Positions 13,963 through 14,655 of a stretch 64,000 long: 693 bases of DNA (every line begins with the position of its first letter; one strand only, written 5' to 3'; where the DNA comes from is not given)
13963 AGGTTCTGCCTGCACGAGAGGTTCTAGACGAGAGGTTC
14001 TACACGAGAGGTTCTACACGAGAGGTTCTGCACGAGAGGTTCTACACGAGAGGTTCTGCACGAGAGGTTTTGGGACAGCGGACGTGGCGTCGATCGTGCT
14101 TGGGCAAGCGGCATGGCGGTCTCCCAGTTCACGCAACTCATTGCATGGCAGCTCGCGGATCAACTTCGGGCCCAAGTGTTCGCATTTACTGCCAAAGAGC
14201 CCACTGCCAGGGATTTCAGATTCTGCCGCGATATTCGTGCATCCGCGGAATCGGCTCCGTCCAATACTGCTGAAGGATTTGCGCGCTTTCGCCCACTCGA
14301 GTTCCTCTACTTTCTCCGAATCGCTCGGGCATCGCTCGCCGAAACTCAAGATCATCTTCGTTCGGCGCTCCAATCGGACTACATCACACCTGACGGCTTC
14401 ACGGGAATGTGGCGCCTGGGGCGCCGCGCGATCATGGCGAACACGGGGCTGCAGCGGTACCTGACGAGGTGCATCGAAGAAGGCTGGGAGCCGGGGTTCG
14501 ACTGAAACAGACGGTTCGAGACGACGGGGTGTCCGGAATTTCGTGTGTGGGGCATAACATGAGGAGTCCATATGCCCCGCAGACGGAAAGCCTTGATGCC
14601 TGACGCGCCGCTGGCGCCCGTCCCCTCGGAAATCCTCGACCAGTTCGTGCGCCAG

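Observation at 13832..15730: Two inverted arrays of a 14-bp tandem repeat bracket a low-GC cassette (Avd/IVS-type gene + decayed IS256)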

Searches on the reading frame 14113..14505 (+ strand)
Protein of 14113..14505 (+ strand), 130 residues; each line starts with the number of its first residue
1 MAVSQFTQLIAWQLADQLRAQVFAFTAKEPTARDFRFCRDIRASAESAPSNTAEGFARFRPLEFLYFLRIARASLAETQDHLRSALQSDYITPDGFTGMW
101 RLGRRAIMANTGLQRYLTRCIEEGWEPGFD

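Call 6: search_protein_families(library=pfam, proteins=[window:14113-14505:+])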
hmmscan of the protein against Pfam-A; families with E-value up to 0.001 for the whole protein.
window:14113-14505:+ (130 aa): 1 family
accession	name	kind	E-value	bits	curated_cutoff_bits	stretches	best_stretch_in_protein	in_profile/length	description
PF05635.17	23S_rRNA_IVP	-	4.7e-20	72.2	33.8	1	8-96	2-90/106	23S rRNA-intervening sequence protein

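Call 45: find_homologous_proteins(query=window:14113-14505:+, max_evalue=1e-10)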
Query window:14113-14505:+ (130 aa): 19 proteins with E <= 1e-10 among 32 candidates.
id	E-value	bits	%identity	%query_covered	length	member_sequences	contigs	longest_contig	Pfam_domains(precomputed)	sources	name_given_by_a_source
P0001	3.0e-80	284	99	100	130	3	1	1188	PF05635.18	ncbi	-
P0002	5.7e-45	170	64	99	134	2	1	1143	PF05635.18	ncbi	-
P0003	2.2e-40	155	60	99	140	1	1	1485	PF05635.18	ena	-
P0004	1.5e-39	153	59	99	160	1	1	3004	PF05635.18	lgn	-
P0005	5.3e-38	148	62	90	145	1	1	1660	PF05635.18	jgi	jgi:four helix bundle protein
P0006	1.8e-34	136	64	85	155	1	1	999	PF05635.18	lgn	-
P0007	2.5e-30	123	52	97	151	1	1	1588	PF05635.18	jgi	jgi:four helix bundle protein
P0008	3.8e-29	119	50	95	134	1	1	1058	PF05635.18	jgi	jgi:four helix bundle protein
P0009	9.3e-28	115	52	90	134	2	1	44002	PF05635.18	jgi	jgi:four helix bundle protein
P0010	5.6e-27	112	55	71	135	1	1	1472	PF05635.18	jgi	jgi:four helix bundle protein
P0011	9.8e-27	111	51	87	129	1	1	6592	PF05635.18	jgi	jgi:four helix bundle protein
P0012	1.2e-24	105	49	90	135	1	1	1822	PF05635.18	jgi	jgi:four helix bundle protein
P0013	3.3e-23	100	50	88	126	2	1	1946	PF05635.18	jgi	jgi:four helix bundle protein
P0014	1.6e-22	98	44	99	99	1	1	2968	PF05635.18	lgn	-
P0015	2.1e-17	81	42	85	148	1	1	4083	PF05635.18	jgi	jgi:four helix bundle protein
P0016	3.6e-17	80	44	90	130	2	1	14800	PF05635.18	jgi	jgi:four helix bundle protein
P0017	1.3e-16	79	44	86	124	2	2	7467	PF05635.18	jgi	jgi:four helix bundle protein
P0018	4.8e-15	74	38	93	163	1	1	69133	PF05635.18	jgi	jgi:four helix bundle protein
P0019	2.3e-14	71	38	97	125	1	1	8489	PF05635.18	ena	-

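Call 46: find_encoding_contigs(protein=P0001, flank=5000, max_places=3)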
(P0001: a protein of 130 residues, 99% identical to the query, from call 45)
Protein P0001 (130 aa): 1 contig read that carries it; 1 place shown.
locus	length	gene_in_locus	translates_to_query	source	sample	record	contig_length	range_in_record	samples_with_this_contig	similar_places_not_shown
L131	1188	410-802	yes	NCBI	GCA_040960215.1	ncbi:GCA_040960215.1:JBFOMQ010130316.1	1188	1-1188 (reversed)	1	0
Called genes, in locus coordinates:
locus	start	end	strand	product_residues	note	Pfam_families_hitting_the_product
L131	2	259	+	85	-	?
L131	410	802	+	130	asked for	PF05635:23S_rRNA_IVP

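Call 47: find_encoding_contigs(protein=P0009, flank=5000, max_places=3)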
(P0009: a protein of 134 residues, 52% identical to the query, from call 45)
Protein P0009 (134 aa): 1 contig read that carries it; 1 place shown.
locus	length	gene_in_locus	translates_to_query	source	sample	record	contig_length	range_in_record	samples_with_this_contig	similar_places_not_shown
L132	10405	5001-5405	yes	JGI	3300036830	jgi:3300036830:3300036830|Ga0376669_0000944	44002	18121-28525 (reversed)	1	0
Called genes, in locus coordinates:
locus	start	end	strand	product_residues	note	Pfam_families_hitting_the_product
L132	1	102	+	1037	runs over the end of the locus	PF00873:ACR_tran, PF03176:MMPL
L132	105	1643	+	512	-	PF02321:OEP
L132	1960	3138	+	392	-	PF01841:Transglut_core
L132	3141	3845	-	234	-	-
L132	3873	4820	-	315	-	PF00294:PfkB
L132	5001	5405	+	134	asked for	PF05635:23S_rRNA_IVP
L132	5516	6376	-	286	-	PF01048:PNP_UDP_1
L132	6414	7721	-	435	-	PF00903:Glyoxalase, PF13468:Glyoxalase_3, PF13669:Glyoxalase_4, PF18029:Glyoxalase_6 (weak), PF22677:Ble-like_N (weak), PF00753:Lactamase_B, PF12706:Lactamase_B_2 (weak), PF23023:Anti-Pycsar_Apyc1 (weak)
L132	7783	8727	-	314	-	PF03308:MeaB, PF03266:NTPase_1 (weak)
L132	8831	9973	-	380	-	PF02771:Acyl-CoA_dh_N, PF02770:Acyl-CoA_dh_M, PF00441:Acyl-CoA_dh_1, PF08028:Acyl-CoA_dh_2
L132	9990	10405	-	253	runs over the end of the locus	-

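Call 48: find_encoding_contigs(protein=P0016, flank=5000, max_places=3)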
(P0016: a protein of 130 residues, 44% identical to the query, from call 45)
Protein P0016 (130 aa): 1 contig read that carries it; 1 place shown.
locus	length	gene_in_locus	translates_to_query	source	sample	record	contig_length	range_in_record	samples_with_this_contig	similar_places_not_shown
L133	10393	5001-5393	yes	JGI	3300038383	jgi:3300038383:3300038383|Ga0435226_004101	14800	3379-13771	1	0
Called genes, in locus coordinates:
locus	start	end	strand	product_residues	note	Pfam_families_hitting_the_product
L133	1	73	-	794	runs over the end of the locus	PF26549:Tricorn_N (faint), PF07676:PD40 (weak), PF02129:Peptidase_S15 (faint), PF20434:BD-FAE (faint), PF01738:DLH, PF00326:Peptidase_S9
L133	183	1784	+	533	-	-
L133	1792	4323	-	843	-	PF17148:DUF5117, PF16313:DUF4953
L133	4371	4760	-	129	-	PF04343:DUF488 (weak), PF22751:DUF488-N3a, PF22752:DUF488-N3i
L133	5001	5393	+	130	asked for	PF05635:23S_rRNA_IVP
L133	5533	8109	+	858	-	PF12704:MacB_PCD, PF02687:FtsX, PF12704:MacB_PCD, PF02687:FtsX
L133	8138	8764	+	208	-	PF00293:NUDIX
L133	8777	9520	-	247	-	PF01863:YgjP-like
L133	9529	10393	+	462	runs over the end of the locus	-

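Call 49: find_encoding_contigs(protein=P0018, flank=5000, max_places=3)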
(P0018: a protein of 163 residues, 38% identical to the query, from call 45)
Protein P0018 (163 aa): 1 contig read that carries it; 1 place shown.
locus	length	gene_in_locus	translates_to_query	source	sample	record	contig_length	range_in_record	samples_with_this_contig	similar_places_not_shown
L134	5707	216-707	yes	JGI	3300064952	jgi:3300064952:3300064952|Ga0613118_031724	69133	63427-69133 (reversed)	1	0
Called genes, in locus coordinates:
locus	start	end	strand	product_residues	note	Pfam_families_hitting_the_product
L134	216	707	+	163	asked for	PF05635:23S_rRNA_IVP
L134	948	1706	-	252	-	PF02274:ADI (faint)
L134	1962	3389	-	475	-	PF00361:Proton_antipo_M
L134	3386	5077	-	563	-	PF01059:Oxidored_q5_N (weak), PF00361:Proton_antipo_M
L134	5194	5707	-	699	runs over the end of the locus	PF00662:Proton_antipo_N, PF00361:Proton_antipo_M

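Call 52: find_encoding_contigs(protein=P0011, flank=3000, max_places=2)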
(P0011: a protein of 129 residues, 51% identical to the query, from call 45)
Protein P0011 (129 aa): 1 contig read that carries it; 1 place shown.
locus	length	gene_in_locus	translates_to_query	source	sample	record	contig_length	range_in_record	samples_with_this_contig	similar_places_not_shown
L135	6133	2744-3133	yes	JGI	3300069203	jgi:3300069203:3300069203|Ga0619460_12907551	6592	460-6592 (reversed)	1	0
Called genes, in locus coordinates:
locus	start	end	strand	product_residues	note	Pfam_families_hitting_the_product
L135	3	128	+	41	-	?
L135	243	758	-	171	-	-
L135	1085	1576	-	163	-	PF04073:tRNA_edit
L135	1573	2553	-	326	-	PF08240:ADH_N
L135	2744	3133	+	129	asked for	PF05635:23S_rRNA_IVP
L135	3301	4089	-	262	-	PF01925:TauE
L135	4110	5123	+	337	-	PF08220:HTH_DeoR, PF08279:HTH_11, PF13280:WYL, PF25583:WCX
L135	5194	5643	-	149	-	PF13474:SnoaL_3 (weak), PF14534:DUF4440, PF12680:SnoaL_2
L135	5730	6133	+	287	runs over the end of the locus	?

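Call 53: find_encoding_contigs(protein=P0019, flank=3000, max_places=2)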
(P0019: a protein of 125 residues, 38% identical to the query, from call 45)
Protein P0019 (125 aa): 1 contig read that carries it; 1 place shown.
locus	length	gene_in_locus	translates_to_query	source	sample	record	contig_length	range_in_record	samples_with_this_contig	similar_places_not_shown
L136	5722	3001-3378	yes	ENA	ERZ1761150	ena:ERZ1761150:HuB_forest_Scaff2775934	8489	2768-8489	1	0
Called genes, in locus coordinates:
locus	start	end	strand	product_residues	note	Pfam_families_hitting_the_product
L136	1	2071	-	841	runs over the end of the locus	PF17148:DUF5117, PF16313:DUF4953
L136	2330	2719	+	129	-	PF22751:DUF488-N3a, PF22752:DUF488-N3i, PF04343:DUF488 (weak)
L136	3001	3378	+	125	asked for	PF05635:23S_rRNA_IVP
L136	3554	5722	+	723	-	?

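Call 54: find_encoding_contigs(protein=P0017, flank=3000, max_places=2)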
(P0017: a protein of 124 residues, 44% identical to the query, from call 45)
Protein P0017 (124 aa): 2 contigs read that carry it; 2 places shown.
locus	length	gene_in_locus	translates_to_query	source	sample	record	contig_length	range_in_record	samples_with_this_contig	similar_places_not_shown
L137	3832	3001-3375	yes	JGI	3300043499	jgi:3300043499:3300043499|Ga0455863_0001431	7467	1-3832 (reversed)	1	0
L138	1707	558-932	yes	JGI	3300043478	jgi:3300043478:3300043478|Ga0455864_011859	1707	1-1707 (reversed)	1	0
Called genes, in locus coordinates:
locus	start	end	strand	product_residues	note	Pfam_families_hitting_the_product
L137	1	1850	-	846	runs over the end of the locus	PF17148:DUF5117, PF16313:DUF4953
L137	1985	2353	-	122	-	PF07366:SnoaL, PF12680:SnoaL_2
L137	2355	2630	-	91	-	PF04343:DUF488 (faint), PF22751:DUF488-N3a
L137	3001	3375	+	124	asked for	PF05635:23S_rRNA_IVP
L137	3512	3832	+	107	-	?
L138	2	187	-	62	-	?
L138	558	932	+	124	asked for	PF05635:23S_rRNA_IVP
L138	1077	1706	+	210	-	?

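Call 59: search_protein_families(library=ncbifam, proteins=[window:14113-14505:+, P0009, P0018, P0011, P0019])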
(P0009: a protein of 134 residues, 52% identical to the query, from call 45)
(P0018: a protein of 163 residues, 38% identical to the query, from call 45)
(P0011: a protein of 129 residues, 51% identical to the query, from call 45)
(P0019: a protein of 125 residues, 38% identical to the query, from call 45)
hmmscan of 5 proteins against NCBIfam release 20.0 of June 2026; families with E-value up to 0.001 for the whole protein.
window:14113-14505:+ (130 aa): 3 families
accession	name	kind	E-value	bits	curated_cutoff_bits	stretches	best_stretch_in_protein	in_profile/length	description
TIGR02436.1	TIGR02436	subfamily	1.2e-17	64.1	24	1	12-94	2-85/109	four helix bundle protein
NF008911.0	PRK12275.1-2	subfamily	4.2e-14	53.1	137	1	5-97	3-95/118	hypothetical protein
NF008912.0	PRK12275.1-6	subfamily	6.9e-11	42.2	124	1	5-93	2-87/117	hypothetical protein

P0009 (134 aa): 3 families
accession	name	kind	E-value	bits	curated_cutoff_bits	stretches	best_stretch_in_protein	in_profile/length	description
TIGR02436.1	TIGR02436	subfamily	3.2e-24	85.2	24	1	12-115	2-106/109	four helix bundle protein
NF008911.0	PRK12275.1-2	subfamily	2.9e-17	63.2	137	1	4-86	2-84/118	hypothetical protein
NF008912.0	PRK12275.1-6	subfamily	2.5e-16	59.7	124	1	5-103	2-97/117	hypothetical protein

P0018 (163 aa): 3 families
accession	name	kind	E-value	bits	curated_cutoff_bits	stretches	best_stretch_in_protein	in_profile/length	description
TIGR02436.1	TIGR02436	subfamily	1.1e-16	61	24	1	34-133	2-102/109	four helix bundle protein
NF008911.0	PRK12275.1-2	subfamily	5.7e-15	55.8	137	1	25-137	1-113/118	hypothetical protein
NF008912.0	PRK12275.1-6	subfamily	1.7e-11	44.1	124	1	27-120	2-92/117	hypothetical protein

P0011 (129 aa): 3 families
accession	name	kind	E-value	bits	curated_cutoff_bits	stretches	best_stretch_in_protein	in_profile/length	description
TIGR02436.1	TIGR02436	subfamily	4.5e-23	81.5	24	1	12-114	2-105/109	four helix bundle protein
NF008911.0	PRK12275.1-2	subfamily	1.7e-17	64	137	1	4-95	2-93/118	hypothetical protein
NF008912.0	PRK12275.1-6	subfamily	5.5e-15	55.4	124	1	5-114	2-108/117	hypothetical protein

P0019 (125 aa): 3 families
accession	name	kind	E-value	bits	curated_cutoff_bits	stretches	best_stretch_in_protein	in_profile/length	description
TIGR02436.1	TIGR02436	subfamily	1e-19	70.8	24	1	13-118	2-108/109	four helix bundle protein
NF008912.0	PRK12275.1-6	subfamily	2.9e-11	43.4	124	1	6-118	2-111/117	hypothetical protein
NF008911.0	PRK12275.1-2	subfamily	9.2e-11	42.3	137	1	5-119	2-116/118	hypothetical protein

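Call 60: search_protein_families(library=padloc, proteins=[window:14113-14505:+, P0009, P0018, P0011, P0019], max_evalue=0.01)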
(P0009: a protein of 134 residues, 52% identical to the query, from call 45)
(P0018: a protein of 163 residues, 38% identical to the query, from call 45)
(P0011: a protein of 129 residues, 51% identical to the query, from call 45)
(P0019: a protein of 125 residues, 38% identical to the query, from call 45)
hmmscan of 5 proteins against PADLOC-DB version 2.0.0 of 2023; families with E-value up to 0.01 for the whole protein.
window:14113-14505:+ (130 aa): 0 families

P0009 (134 aa): 0 families

P0018 (163 aa): 0 families

P0011 (129 aa): 0 families

P0019 (125 aa): 0 families

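Call 61: search_dna_similar(query=window:14113-14505:+, collection=plasmids, mode=protein, max_evalue=0.0001, max_rows=40)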
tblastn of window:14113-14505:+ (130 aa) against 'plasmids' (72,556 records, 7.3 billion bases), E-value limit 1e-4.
Records with a match: 14; places in all: 15; records where one place covers at least 80% of the query: 0.
Best place of each record, by identity: <60% 14.
By first word of the organism name: Nostoc 4; Riemerella 4; Calothrix 2; Anabaena 1; Pseudanabaena 1; Gemmatirosa 1; Geminocystis 1.
By predicted mobility (MOB-suite, as given by PLSDB): non-mobilizable 12; conjugative 2.
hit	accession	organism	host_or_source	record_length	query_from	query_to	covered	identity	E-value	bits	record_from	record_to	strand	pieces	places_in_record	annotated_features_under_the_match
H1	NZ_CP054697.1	Nostoc edaphicum CCNP1411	-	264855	1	92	71%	40.2%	3e-10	63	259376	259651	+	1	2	four helix bundle protein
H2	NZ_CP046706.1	Nostoc sp. ATCC 53789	-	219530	3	100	75%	31.6%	4e-9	60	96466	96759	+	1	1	four helix bundle protein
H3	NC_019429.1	Anabaena sp. 90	-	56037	1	94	72%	32.6%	4e-8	57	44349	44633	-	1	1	four helix bundle protein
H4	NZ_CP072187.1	Riemerella anatipestifer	goose,Epidemic materials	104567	3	99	75%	29.9%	4e-7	54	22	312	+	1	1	none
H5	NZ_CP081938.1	Riemerella anatipestifer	goose,Epidemic materials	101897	3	96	72%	30.9%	7e-7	54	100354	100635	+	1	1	four helix bundle protein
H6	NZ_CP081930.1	Riemerella anatipestifer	duck,Epidemic materials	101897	3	96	72%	30.9%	7e-7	54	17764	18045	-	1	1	four helix bundle protein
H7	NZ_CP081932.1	Riemerella anatipestifer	goose,Epidemic materials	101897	3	96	72%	30.9%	7e-7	54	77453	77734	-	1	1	four helix bundle protein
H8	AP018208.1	Calothrix brevissima NIES-22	-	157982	2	82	62%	33.3%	4e-6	52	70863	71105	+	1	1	S23 ribosomal protein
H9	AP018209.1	Calothrix brevissima NIES-22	-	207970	2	82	62%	33.3%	4e-6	52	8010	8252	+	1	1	S23 ribosomal protein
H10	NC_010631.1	Nostoc punctiforme PCC 73102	-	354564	2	82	62%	32.1%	2e-5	50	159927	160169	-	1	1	four helix bundle protein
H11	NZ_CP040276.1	Nostoc sp. C052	Blasia pusilla,pure culture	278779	3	82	62%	32.5%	7e-6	51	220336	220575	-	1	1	four helix bundle protein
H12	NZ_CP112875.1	Pseudanabaena galeata CCNP1313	-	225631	3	99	75%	26.8%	3e-5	49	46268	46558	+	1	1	four helix bundle protein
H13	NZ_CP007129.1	Gemmatirosa kalamazoonensis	-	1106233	3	79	59%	33.8%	1e-5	50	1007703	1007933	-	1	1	record has no annotation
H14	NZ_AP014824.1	Geminocystis sp. NIES-3709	-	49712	3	82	62%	30.0%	1e-6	53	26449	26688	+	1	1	four helix bundle protein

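Call 62: get_annotated_region(hit=H1, flank=1500)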
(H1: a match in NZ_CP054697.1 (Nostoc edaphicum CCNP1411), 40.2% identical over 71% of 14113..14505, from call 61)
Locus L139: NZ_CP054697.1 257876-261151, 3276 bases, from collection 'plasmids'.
description: Nostoc edaphicum CCNP1411 plasmid pNe_5, complete sequence
organism: Nostoc edaphicum CCNP1411 (NCBI taxid 1472755)
taxonomy: Bacteria; Cyanobacteriota; Cyanophyceae; Nostocales; Nostocaceae; Nostoc; Nostoc edaphicum; Nostoc edaphicum CCNP1411
host: -; source: -; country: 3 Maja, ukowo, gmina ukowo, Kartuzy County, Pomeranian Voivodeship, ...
typing (MOB-suite, as given by PLSDB): non-mobilizable; mating-pair formation MPF_T
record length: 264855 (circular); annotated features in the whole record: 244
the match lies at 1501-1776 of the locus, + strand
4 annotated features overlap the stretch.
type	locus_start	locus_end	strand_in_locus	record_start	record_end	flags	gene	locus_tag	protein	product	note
CDS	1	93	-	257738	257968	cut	-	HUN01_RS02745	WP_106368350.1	DUF433 domain-containing protein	-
CDS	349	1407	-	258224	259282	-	-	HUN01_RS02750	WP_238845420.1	ribonucleotide-diphosphate reductase subunit beta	GO:0009263 - deoxyribonucleotide biosynthetic process [Evidence IEA]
CDS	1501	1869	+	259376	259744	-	-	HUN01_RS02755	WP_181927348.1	four helix bundle protein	-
CDS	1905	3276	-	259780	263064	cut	-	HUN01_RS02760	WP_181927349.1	ribonucleotide reductase N-terminal alpha domain-containing protein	GO:0006260 - DNA replication [Evidence IEA]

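Call 63: get_annotated_region(hit=H2, flank=1500)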
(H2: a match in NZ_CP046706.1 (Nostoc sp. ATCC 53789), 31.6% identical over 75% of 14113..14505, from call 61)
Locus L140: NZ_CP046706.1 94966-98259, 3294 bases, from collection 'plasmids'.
description: Nostoc sp. ATCC 53789 plasmid pNsp_c, complete sequence
organism: Nostoc sp. ATCC 53789 (NCBI taxid 76335)
taxonomy: Bacteria; Cyanobacteriota; Cyanophyceae; Nostocales; Nostocaceae; Nostoc; Nostoc sp. ATCC 53789
host: -; source: -; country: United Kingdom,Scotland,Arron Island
typing (MOB-suite, as given by PLSDB): non-mobilizable; replicon rep_cluster_317; mating-pair formation MPF_T
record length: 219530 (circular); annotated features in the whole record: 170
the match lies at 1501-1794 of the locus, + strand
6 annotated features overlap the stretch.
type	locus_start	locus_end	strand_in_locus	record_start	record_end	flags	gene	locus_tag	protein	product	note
CDS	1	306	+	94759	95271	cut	-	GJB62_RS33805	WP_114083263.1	hypothetical protein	-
CDS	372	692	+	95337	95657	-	-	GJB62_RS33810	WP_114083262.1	hypothetical protein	-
CDS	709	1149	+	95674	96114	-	-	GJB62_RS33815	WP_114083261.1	hypothetical protein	-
CDS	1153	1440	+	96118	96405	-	-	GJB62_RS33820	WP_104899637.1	hypothetical protein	-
CDS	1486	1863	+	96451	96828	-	-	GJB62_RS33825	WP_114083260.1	four helix bundle protein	-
CDS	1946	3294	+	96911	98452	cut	-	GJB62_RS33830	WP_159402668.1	hypothetical protein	-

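Call 64: get_annotated_region(hit=H3, flank=1500)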
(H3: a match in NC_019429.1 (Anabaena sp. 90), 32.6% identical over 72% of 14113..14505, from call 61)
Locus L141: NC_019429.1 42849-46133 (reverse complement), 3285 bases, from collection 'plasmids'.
description: Anabaena sp. 90 plasmid pANA02, complete sequence
organism: Anabaena sp. 90 (NCBI taxid 46234)
taxonomy: Bacteria; Cyanobacteriota; Cyanophyceae; Nostocales; Nostocaceae; Anabaena; Anabaena sp. 90
host: -; source: -; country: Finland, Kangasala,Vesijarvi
typing (MOB-suite, as given by PLSDB): non-mobilizable
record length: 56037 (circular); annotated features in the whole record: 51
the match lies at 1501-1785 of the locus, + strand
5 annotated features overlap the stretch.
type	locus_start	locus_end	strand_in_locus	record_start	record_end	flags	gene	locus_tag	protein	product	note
CDS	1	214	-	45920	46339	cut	-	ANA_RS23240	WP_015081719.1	hypothetical protein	-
CDS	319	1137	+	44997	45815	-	cas6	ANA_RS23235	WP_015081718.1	CRISPR-associated endoribonuclease Cas6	GO:0043571 - maintenance of CRISPR repeat elements [Evidence IEA]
CDS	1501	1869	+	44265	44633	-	-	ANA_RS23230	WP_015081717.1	four helix bundle protein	-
CDS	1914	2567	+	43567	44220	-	cas4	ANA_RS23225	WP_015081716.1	CRISPR-associated protein Cas4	GO:0043571 - maintenance of CRISPR repeat elements [Evidence IEA]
CDS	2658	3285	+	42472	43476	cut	cas1d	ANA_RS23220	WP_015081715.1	type I-D CRISPR-associated endonuclease Cas1d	GO:0043571 - maintenance of CRISPR repeat elements [Evidence IEA]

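Call 65: get_annotated_region(hit=H5, flank=1500)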
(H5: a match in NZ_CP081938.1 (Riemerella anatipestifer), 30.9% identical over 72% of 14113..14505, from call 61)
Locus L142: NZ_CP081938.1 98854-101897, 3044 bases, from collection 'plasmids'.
description: Riemerella anatipestifer strain 20190609E1-1 plasmid unnamed, complete sequence
organism: Riemerella anatipestifer (NCBI taxid 34085)
taxonomy: Bacteria; Bacteroidota; Flavobacteriia; Flavobacteriales; Weeksellaceae; Riemerella; Riemerella anatipestifer
host: -; source: goose,Epidemic materials; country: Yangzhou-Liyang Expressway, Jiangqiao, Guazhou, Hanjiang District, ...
typing (MOB-suite, as given by PLSDB): non-mobilizable
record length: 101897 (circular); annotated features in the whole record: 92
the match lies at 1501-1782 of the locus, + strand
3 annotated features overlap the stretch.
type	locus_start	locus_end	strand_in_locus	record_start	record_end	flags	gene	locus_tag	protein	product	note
CDS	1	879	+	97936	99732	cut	lepA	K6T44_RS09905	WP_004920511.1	translation elongation factor 4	-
CDS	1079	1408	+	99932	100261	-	-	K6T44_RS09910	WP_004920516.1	iron-sulfur cluster assembly accessory protein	-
CDS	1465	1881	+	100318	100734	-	-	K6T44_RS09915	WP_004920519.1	four helix bundle protein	-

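Call 66: get_annotated_region(hit=H13, flank=1500)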
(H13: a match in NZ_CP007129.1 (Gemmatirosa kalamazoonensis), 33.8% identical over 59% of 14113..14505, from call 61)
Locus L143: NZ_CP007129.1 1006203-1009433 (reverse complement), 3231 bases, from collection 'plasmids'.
description: Gemmatirosa kalamazoonensis strain KBS708 plasmid 1, complete sequence
organism: Gemmatirosa kalamazoonensis (NCBI taxid 861299)
taxonomy: Bacteria; Gemmatimonadota; Gemmatimonadia; Gemmatimonadales; Gemmatimonadaceae; Gemmatirosa; Gemmatirosa kalamazoonensis
host: -; source: -; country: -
typing (MOB-suite, as given by PLSDB): non-mobilizable
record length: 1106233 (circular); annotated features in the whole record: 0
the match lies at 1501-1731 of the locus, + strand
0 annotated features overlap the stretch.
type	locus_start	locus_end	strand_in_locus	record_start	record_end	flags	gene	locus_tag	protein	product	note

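Call 67: get_annotated_region(hit=H12, flank=1500)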
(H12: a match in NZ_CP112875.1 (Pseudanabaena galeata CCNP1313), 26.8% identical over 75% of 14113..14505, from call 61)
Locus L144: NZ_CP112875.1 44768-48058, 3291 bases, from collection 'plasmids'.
description: Pseudanabaena galeata CCNP1313 plasmid pPg_01, complete sequence
organism: Pseudanabaena galeata CCNP1313 (NCBI taxid 2602720)
taxonomy: Bacteria; Cyanobacteriota; Cyanophyceae; Pseudanabaenales; Pseudanabaenaceae; Pseudanabaena; Pseudanabaena galeata; Pseudanabaena galeata CCNP1313
host: -; source: -; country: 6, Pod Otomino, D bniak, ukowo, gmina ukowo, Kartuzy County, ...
typing (MOB-suite, as given by PLSDB): non-mobilizable
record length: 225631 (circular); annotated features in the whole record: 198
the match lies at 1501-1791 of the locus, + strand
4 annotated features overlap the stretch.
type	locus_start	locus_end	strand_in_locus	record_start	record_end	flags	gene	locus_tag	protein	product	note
CDS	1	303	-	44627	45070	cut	-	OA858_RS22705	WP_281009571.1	hypothetical protein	-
CDS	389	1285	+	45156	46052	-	cas6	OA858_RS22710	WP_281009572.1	CRISPR-associated endoribonuclease Cas6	GO:0043571 - maintenance of CRISPR repeat elements [Evidence IEA]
CDS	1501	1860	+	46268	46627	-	-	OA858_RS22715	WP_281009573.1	four helix bundle protein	-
CDS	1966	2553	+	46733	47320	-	cas4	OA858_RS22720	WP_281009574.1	CRISPR-associated protein Cas4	GO:0043571 - maintenance of CRISPR repeat elements [Evidence IEA]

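Call 68: get_annotated_region(hit=H14, flank=1500)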
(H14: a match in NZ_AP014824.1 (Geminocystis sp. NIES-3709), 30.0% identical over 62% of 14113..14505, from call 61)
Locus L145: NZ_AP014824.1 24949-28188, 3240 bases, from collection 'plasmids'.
description: Geminocystis sp. NIES-3709 plasmid pGM3709_03, complete sequence
organism: Geminocystis sp. NIES-3709 (NCBI taxid 1617448)
taxonomy: Bacteria; Cyanobacteriota; Cyanophyceae; Chroococcales; Geminocystaceae; Geminocystis; Geminocystis sp. NIES-3709
host: -; source: -; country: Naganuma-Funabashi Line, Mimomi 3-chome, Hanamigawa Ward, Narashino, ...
typing (MOB-suite, as given by PLSDB): non-mobilizable
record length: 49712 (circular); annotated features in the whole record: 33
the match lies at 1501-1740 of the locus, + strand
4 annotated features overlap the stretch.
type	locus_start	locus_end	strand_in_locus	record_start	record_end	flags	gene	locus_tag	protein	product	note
CDS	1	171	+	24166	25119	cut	-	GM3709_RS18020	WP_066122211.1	site-specific integrase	GO:0015074 - DNA integration [Evidence IEA]; GO:0006310 - DNA recombination [Evidence IEA]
CDS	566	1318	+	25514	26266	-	-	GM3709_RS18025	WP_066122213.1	AAA family ATPase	-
CDS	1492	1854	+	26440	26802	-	-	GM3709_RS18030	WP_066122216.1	four helix bundle protein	-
CDS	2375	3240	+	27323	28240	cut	-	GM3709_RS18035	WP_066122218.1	ParB/RepB/Spo0J family partition protein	GO:0007059 - chromosome segregation [Evidence IEA]; GO:0000910 - cytokinesis [Evidence IEA]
